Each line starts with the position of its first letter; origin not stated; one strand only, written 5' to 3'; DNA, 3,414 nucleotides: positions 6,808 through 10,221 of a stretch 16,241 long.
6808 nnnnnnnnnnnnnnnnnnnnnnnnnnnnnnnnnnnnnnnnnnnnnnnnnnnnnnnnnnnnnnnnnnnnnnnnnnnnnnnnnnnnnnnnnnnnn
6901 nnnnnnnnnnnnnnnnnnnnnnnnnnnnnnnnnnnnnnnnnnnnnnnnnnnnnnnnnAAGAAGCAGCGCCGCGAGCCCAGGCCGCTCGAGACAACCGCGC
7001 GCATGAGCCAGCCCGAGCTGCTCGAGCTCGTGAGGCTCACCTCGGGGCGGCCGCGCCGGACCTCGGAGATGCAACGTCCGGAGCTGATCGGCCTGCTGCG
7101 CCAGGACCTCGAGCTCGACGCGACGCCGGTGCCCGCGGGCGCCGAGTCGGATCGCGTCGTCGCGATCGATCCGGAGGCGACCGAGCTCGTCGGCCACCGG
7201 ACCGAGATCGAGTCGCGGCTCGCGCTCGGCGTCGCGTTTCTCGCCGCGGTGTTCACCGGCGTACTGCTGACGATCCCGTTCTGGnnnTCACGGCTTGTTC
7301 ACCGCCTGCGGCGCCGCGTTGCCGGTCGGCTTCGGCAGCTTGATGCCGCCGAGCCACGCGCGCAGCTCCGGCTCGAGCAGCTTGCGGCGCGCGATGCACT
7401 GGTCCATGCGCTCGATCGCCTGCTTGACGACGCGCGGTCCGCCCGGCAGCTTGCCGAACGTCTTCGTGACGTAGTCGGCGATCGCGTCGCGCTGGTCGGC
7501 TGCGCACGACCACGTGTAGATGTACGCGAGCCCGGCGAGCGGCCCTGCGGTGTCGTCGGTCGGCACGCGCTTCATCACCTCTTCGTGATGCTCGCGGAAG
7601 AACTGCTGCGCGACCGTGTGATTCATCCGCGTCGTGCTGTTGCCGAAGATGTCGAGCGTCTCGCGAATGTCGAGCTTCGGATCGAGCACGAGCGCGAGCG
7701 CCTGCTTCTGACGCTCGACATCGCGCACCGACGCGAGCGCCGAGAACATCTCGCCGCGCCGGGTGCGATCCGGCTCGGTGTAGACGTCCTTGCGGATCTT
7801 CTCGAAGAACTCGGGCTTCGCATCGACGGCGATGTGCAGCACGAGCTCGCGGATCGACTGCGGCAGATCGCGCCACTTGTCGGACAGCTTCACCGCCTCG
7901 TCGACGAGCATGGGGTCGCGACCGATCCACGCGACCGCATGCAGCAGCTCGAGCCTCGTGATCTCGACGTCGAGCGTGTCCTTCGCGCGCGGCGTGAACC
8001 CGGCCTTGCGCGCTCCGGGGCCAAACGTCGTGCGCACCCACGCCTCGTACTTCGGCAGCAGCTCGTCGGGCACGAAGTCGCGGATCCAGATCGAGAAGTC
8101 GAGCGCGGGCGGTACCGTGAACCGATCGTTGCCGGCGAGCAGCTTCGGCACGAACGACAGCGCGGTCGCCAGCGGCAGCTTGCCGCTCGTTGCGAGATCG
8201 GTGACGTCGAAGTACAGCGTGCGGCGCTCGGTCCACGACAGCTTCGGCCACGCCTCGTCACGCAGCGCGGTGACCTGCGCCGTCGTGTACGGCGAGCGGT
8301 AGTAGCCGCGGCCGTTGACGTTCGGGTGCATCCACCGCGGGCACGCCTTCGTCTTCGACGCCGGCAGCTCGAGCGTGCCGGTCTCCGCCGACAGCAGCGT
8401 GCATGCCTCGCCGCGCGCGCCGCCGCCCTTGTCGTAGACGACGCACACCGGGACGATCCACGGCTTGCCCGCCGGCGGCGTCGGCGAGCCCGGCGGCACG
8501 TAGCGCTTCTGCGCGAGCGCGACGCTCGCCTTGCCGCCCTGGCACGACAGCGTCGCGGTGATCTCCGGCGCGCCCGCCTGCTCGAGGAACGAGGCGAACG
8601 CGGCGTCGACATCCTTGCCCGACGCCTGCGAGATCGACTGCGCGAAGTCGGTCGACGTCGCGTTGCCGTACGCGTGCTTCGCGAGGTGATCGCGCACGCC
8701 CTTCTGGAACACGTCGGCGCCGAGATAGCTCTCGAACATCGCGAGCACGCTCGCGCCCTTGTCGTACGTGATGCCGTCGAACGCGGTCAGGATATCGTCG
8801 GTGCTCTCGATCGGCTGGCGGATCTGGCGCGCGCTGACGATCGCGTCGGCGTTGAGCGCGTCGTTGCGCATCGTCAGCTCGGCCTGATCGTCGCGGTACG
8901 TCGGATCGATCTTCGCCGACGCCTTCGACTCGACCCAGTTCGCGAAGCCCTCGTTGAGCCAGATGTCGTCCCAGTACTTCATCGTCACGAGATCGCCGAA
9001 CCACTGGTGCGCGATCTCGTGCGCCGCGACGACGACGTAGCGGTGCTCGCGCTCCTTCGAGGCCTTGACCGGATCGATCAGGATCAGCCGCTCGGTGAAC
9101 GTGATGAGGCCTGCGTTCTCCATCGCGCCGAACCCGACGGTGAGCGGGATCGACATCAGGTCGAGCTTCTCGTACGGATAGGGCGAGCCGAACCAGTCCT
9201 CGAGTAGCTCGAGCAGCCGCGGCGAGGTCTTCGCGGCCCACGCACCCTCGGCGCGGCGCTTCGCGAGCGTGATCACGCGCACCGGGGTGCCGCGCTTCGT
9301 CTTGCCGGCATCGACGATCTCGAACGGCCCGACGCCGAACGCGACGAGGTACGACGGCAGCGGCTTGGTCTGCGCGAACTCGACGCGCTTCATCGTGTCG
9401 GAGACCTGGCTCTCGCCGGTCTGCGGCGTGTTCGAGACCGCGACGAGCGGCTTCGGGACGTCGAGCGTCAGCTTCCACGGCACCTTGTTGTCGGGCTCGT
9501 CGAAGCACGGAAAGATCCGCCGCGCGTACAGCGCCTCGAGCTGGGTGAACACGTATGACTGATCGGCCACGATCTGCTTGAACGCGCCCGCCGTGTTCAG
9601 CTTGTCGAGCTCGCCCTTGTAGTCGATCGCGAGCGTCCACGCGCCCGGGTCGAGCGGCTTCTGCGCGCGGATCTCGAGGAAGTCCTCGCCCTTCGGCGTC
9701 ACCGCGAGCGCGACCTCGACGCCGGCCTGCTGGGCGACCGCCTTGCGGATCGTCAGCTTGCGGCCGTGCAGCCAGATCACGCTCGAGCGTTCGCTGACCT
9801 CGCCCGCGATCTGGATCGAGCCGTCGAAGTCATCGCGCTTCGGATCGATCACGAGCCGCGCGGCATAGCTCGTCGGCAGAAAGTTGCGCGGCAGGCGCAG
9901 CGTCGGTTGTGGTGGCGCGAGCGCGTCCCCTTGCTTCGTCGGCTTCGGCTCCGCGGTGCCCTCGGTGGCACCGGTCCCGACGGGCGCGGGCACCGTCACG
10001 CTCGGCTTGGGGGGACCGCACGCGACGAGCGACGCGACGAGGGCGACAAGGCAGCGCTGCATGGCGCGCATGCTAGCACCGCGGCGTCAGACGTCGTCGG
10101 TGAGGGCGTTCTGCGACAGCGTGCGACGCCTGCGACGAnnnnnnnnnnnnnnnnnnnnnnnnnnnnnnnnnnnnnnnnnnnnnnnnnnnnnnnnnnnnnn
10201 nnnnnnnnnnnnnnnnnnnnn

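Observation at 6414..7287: Tandem, translationally coupled tail-anchored proteins with Rho_N/HeH-like nucleic-acid-binding motifs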

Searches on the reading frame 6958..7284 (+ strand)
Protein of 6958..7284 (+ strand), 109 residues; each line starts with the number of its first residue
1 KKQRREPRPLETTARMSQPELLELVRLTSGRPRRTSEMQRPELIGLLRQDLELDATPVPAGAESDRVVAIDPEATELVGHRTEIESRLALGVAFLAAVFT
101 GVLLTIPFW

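Call 26: search_protein_representatives(alignment_id=A2)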
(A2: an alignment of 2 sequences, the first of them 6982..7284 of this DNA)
Query: 2 sequences, 113 profile positions. Proteins with E-value up to 0.001 (for the whole library): 9; up to 1e-10: 2; up to 1e-30: 2. The best 9 are listed.
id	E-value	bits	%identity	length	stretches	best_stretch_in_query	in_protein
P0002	2.1e-55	201.9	-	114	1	1-113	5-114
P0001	1.8e-44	166.7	-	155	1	1-113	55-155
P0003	2.1e-09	53.7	-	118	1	3-113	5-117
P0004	1.9e-08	50.7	-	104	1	3-113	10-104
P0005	2.7e-08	50.2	-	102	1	1-113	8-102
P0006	4.8e-07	46.1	-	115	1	3-110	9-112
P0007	1.6e-05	41.2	-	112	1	3-108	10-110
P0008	1.9e-05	41.0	-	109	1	8-113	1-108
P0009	1.6e-04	38.0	-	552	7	26-63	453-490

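Call 30: find_encoding_contigs(protein=P0007, flank=5000)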
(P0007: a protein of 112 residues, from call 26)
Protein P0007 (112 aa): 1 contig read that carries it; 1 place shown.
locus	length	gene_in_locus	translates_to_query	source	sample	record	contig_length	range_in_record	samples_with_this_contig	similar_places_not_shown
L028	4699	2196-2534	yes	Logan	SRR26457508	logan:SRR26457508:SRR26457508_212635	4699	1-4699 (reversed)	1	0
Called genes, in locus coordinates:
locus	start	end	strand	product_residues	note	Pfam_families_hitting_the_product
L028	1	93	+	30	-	?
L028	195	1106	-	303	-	PF07661:MORN_2 (faint)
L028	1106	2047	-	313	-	PF14534:DUF4440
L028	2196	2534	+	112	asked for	-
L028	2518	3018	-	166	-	PF13302:Acetyltransf_3, PF00583:Acetyltransf_1, PF13508:Acetyltransf_7 (weak)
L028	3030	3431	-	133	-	-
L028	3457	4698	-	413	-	?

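Call 32: find_encoding_contigs(protein=P0005, flank=6000)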
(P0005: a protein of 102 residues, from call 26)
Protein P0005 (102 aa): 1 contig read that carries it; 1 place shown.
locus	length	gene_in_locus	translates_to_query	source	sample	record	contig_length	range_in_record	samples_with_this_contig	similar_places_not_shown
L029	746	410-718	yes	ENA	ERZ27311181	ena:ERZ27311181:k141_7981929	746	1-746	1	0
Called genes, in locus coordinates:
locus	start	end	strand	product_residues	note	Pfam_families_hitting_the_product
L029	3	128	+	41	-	?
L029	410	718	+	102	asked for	-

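Call 33: find_encoding_contigs(protein=P0003, flank=6000)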
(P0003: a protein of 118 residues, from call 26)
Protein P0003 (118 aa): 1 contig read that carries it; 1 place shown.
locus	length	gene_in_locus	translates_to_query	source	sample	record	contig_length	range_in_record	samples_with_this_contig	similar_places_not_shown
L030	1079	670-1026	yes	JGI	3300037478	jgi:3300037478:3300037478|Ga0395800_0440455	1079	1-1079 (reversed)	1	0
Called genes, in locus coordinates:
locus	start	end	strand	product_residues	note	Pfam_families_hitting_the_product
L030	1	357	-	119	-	?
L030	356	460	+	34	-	-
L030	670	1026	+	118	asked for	-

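Call 34: find_encoding_contigs(protein=P0004, flank=6000)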
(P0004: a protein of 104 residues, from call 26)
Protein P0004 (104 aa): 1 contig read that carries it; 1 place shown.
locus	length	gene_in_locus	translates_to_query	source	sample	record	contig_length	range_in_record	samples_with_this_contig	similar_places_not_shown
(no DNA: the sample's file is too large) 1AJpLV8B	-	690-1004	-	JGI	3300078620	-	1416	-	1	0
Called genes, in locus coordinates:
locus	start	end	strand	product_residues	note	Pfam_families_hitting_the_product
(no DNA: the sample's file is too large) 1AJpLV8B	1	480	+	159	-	?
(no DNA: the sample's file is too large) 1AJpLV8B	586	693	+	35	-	-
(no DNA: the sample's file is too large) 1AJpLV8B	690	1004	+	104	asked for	-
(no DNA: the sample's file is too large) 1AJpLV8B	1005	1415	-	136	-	?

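Call 35: find_encoding_contigs(protein=P0008, flank=6000)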
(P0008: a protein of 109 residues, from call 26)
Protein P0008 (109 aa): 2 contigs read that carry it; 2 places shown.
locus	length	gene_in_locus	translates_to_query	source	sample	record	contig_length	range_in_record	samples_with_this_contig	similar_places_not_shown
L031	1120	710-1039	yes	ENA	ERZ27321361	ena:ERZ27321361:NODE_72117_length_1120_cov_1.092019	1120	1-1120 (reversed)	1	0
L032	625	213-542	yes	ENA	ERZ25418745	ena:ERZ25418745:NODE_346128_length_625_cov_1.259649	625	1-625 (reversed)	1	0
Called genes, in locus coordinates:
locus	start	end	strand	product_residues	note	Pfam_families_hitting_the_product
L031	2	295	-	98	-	?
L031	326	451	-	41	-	-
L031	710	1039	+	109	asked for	-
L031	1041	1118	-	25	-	?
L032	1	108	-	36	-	?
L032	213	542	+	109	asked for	-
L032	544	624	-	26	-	?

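Call 36: find_encoding_contigs(protein=P0006, flank=6000)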
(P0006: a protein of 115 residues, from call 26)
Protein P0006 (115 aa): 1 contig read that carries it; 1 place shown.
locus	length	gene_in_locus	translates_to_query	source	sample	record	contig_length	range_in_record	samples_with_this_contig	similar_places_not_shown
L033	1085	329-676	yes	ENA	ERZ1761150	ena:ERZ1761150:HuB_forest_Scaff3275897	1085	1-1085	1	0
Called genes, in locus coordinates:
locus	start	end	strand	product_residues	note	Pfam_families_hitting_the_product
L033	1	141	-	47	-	?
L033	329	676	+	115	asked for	-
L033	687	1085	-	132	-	?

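Call 56: predict_structure(alignment_id=A6)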
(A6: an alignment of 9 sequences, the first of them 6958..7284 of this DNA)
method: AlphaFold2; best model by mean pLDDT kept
length: 109 residues; sequences in the alignment: 9
mean_pLDDT: 64.1   pTM: 0.24
mean pLDDT of the five models: 64.1, 63.9, 63.3, 61.0, 60.5
residues with pLDDT >= 90: 1; 70-90: 34; 50-70: 55; < 50: 19
segments of 3 or more residues with pLDDT < 50: 54-69
pLDDT, mean of each block of 10 residues (from residue 1): 60 73 80 59 62 51 45 52 60 86 77
secondary structure, 60 per line:
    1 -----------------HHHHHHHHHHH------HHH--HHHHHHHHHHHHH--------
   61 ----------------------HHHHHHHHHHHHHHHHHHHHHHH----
elements in order: H18-28 H40-52 H83-105

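Call 60: search_protein_families(library=ncbifam, alignment_id=A6, max_evalue=10)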
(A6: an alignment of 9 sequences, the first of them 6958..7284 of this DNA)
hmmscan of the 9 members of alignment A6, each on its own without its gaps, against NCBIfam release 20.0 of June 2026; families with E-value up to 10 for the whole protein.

A. member 1, window:6958-7284:+ (109 aa): 0 families

B. families by the number of members that match (of 9 scanned): 3 families
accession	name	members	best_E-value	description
NF052375.1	antisigma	1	0.092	anti-sigma factor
NF052243.1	T4PFormProtSgmX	1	0.45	type IV pili formation protein SgmX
NF040983.1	BimA_second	1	7.1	trimeric autotransporter actin-nucleating factor BimA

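Call 61: search_protein_families(library=phrogs, alignment_id=A6, max_evalue=1)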
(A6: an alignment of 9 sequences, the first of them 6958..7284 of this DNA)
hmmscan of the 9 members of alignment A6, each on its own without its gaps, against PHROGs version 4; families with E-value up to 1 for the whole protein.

A. member 1, window:6958-7284:+ (109 aa): 0 families

B. families by the number of members that match (of 9 scanned): 4 families
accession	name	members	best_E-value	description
phrog_1406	-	1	0.016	-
phrog_36341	-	1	0.034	-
phrog_1514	-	1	0.28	-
phrog_36998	-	1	0.33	-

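Call 62: search_protein_families(library=ncbifam, proteins=[P0003, P0004, P0005, P0006, P0007, P0008], max_evalue=10)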
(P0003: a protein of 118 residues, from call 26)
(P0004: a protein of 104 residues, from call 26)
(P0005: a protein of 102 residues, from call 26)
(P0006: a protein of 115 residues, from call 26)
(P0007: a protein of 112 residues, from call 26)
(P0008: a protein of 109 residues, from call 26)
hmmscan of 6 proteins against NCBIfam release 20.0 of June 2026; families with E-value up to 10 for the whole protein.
P0003 (118 aa): 0 families

P0004 (104 aa): 0 families

P0005 (102 aa): 0 families

P0006 (115 aa): 0 families

P0007 (112 aa): 1 family
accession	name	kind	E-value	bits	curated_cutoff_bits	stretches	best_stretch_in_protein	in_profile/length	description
NF040983.1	BimA_second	exception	7.1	5.4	600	1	49-81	99-133/381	trimeric autotransporter actin-nucleating factor BimA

P0008 (109 aa): 0 families

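Call 63: fold_search(model_id=the predicted structure, library=pdb)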
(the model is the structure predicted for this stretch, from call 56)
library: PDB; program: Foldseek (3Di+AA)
matches with E <= 10: 1; with E <= 0.001: 0
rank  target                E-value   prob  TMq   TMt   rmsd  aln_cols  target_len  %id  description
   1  7c06_K                7.5e+00  0.02  0.10  0.19  13.6        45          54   27  Crystal structure of yeast U2AF1 complex bound to 3' splice site RNA, 5'-UAGGU. (released 2020-09-30)

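Call 78: search_protein_families(library=pfam, proteins=[L028:3457-4698:-, L028:3030-3431:-, L028:1106-2047:-, L033:687-1085:-], max_evalue=0.01)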
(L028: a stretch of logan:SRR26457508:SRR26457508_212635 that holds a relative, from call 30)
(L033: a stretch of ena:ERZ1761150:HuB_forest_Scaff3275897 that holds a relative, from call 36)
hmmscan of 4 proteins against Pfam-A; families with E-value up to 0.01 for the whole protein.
L028:3457-4698:- (413 aa): 1 family
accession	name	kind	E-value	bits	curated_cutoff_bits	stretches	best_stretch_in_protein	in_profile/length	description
PF05193.26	Peptidase_M16_C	-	1.5e-21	77.6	23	1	171-344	7-180/181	Peptidase M16 inactive domain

L028:3030-3431:- (133 aa): 0 families

L028:1106-2047:- (313 aa): 1 family
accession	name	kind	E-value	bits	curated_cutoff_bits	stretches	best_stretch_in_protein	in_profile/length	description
PF14534.12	DUF4440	-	3.9e-09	37.3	25.2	1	197-301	2-107/107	Domain of unknown function (DUF4440)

L033:687-1085:- (132 aa): 3 families
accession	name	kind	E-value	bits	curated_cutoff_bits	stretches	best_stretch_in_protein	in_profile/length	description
PF12697.13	Abhydrolase_6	-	1.5e-05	26.2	26.3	1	28-113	136-211/217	Alpha/beta hydrolase family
PF00561.26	Abhydrolase_1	-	8.4e-05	22.8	25.8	1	54-110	200-241/245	alpha/beta hydrolase fold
PF08386.16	Abhydrolase_4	-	0.0032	18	21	1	65-129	31-93/103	TAP-like protein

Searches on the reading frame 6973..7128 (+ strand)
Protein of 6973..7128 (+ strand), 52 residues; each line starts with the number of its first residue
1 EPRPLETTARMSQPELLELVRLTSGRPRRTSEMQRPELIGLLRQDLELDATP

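Call 65: search_protein_families(library=pfam, proteins=[window:6973-7128:+], max_evalue=10)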
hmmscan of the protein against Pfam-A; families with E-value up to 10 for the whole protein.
seq(52 aa): 0 families

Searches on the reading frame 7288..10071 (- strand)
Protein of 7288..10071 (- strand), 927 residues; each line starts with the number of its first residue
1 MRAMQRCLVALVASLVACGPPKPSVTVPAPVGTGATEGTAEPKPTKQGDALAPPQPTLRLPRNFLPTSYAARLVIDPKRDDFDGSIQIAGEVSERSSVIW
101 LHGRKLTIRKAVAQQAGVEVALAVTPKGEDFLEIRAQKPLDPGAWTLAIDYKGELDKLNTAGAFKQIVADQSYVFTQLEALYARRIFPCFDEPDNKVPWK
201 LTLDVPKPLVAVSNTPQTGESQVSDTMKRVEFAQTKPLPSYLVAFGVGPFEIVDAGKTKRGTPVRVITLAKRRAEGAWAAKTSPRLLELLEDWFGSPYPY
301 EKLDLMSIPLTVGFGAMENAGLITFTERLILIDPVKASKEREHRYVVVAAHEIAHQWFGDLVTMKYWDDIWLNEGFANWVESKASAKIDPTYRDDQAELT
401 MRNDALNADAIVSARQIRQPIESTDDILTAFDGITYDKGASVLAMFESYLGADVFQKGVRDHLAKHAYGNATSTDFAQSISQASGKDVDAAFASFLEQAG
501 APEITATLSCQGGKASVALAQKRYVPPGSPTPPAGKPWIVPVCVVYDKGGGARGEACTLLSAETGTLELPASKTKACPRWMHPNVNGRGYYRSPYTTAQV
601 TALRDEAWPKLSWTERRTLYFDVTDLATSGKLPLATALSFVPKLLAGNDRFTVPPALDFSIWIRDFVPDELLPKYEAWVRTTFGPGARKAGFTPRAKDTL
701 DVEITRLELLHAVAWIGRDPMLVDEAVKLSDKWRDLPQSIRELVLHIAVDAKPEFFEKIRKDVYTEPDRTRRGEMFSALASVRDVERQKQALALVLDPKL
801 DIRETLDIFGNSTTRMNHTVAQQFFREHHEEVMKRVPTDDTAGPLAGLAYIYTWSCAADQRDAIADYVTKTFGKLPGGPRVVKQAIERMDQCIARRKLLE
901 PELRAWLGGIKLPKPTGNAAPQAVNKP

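Call 7: search_protein_families(library=pfam, proteins=[window:7288-10071:-], max_evalue=0.001)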
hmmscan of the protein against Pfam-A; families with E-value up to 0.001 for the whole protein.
window:7288-10071:- (927 aa): 3 families
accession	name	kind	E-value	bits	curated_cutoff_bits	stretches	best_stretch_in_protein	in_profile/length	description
PF01433.26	Peptidase_M1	-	8.8e-65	218.8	27.7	1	278-493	1-216/218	Peptidase family M1 domain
PF17900.6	Peptidase_M1_N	-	4.6e-34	118.6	25.8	1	66-242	2-186/186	Peptidase M1 N-terminal domain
PF11838.14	ERAP1_C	-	6.3e-31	108.4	38.2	1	580-889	1-316/318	ERAP1-like C-terminal domain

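Call 18: find_related_loci(query=window:7288-10071:-, collection=genome_contigs, flank=6000)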
Query window:7288-10071:- (927 aa) in genome_contigs; peptide patterns used: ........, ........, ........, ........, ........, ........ (x = any residue, [..] = any of these).
84 stretches matched a pattern; 27 encode a relative of the query (tblastn E <= 1e-3); 27 distinct loci.
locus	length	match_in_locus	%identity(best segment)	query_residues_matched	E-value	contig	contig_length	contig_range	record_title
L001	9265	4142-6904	62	1-915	0e+0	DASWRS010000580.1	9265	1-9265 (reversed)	MAG TPA_asm: Kofleriaceae bacterium isolate SMAG_U3528 k141_2761192, whole genome shotgun sequence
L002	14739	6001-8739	64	4-914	0e+0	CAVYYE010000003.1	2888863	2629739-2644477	MAG: uncultured delta proteobacterium isolate MFD05684.bin.1.427 genome assembly, contig: contig_25830, whole genome sho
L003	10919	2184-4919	63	6-915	0e+0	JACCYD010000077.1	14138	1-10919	MAG: Deltaproteobacteria bacterium isolate MGR_bin195 SD2897-2912_k127_947483, whole genome shotgun sequence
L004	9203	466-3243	59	2-915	0e+0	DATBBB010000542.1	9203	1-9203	MAG TPA_asm: Kofleriaceae bacterium isolate SMAG_U5747 k141_1258380, whole genome shotgun sequence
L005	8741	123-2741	64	57-915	0e+0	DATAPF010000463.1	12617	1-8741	MAG TPA_asm: Kofleriaceae bacterium isolate SMAG_U5434 k141_2242573, whole genome shotgun sequence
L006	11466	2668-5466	61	1-915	0e+0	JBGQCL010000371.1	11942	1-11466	MAG: Kofleriaceae bacterium isolate OBJ2_061818_110_40 k141_1040598_length_11942_cov_12.9431, whole genome shotgun seque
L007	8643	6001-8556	62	56-912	0e+0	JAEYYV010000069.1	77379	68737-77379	MAG: Proteobacteria bacterium isolate OH_CBlB_67 k127_3755580, whole genome shotgun sequence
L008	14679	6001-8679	60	8-912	0e+0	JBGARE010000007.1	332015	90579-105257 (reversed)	MAG: Kofleriaceae bacterium isolate MAG_AAO_AS.67 AAOAS-67_NODE_7_length_332015_cov_7.989067, whole genome shotgun seque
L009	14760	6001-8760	62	3-920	0e+0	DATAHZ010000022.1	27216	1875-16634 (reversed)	MAG TPA_asm: Kofleriaceae bacterium isolate SMAG_U6870 k141_2170006, whole genome shotgun sequence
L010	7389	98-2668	61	50-909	0e+0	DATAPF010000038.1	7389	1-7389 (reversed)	MAG TPA_asm: Kofleriaceae bacterium isolate SMAG_U5434 k141_1933126, whole genome shotgun sequence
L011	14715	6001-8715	59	1-914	0e+0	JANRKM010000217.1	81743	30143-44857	MAG: Kofleriaceae bacterium isolate bins.76 k141_4923790, whole genome shotgun sequence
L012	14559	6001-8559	61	55-912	0e+0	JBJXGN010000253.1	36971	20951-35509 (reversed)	MAG: Kofleriaceae bacterium isolate F1F2.bin.256 k127_8794679, whole genome shotgun sequence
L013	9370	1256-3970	60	12-914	0e+0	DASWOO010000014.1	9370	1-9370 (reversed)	MAG TPA_asm: Kofleriaceae bacterium isolate SMAG_U3443 k141_983016, whole genome shotgun sequence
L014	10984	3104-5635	61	63-908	0e+0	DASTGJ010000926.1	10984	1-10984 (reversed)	MAG TPA_asm: Kofleriaceae bacterium isolate SMAG_U27 k141_205491, whole genome shotgun sequence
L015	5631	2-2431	63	112-915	0e+0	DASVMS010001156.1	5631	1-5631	MAG TPA_asm: Kofleriaceae bacterium isolate SMAG_U3106 k141_511475, whole genome shotgun sequence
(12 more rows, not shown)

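Call 96: search_protein_families(library=pfam, proteins=[L012:10622-11599:+], max_evalue=0.001)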
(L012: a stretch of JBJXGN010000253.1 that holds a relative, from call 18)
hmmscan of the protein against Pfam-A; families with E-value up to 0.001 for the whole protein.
L012:10622-11599:+ (325 aa): 4 families
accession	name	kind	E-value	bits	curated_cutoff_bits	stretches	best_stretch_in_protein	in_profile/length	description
PF00069.31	Pkinase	-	1.3e-39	136.7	31.7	1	46-297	4-257/263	Protein kinase domain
PF07714.23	PK_Tyr_Ser-Thr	-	7.8e-26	91.4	23.1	1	48-298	6-255/258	Protein tyrosine and serine/threonine kinase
PF03109.22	ABC1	-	1.9e-06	27.6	22.9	1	118-201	144-221/244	ABC1 atypical kinase-like domain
PF01636.29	APH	-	0.00036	20.8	23.2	0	81-159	30-109/239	Phosphotransferase enzyme family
